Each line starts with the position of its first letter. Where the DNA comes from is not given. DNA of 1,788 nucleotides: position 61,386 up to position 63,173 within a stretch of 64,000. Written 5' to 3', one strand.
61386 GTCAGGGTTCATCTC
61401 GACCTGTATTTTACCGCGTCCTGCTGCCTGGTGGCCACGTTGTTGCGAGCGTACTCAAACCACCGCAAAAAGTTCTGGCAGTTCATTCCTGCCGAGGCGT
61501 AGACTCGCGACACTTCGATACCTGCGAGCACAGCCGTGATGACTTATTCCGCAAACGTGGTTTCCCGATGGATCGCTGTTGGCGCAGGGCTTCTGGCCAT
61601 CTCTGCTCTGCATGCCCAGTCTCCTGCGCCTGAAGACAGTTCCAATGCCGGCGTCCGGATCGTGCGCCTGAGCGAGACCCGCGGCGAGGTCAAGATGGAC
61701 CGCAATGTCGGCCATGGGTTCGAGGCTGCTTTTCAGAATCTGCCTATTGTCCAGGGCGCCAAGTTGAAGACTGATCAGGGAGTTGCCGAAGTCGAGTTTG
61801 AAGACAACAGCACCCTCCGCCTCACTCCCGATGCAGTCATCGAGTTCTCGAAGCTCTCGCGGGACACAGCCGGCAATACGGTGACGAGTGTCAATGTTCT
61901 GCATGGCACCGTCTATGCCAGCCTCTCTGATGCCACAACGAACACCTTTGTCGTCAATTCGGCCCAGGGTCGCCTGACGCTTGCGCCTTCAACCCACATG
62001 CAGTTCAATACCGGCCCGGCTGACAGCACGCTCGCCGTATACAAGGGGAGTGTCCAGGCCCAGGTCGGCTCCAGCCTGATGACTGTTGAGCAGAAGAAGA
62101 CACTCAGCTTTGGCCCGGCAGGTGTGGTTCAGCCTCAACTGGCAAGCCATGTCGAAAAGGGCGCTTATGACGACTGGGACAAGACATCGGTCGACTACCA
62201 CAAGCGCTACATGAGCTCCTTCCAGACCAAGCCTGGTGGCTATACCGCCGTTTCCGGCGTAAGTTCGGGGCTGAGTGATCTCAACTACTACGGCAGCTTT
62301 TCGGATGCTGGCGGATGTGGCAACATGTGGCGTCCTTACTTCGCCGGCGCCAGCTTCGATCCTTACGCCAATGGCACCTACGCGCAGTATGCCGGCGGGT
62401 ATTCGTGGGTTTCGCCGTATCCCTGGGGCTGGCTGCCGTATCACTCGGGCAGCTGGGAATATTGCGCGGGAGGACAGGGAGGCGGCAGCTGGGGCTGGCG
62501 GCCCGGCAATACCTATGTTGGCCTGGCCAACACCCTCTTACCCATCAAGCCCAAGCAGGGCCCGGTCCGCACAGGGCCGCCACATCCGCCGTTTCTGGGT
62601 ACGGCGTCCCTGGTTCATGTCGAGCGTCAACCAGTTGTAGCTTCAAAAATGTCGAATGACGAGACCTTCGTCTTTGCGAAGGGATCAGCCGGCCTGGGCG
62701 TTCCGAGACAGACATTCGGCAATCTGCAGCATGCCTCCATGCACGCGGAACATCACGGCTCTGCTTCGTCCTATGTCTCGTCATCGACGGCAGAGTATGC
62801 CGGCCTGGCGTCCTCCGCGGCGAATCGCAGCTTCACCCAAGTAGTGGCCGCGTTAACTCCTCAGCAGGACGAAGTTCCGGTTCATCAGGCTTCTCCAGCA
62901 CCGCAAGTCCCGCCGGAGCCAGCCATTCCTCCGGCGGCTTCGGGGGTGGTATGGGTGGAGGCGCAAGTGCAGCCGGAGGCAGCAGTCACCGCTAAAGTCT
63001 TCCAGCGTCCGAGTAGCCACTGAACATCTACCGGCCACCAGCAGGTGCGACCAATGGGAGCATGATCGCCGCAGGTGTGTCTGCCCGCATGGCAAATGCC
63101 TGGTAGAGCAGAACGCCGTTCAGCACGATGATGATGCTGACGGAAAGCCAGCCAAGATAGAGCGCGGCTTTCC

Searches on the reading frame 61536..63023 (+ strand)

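Call 71: search_protein_families(library=pfam, proteins=[window:61536-63023:+], max_evalue=0.00001)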
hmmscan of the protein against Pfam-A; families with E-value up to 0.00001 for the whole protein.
window:61536-63023:+ (495 aa): 2 families
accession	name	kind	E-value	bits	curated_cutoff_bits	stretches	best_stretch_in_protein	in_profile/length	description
PF20245.3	DUF6600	-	8.3e-11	42.3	27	1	248-328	3-80/102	Family of unknown function (DUF6600)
PF04773.18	FecR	-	4.7e-08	33.8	24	1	78-174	4-97/97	FecR protein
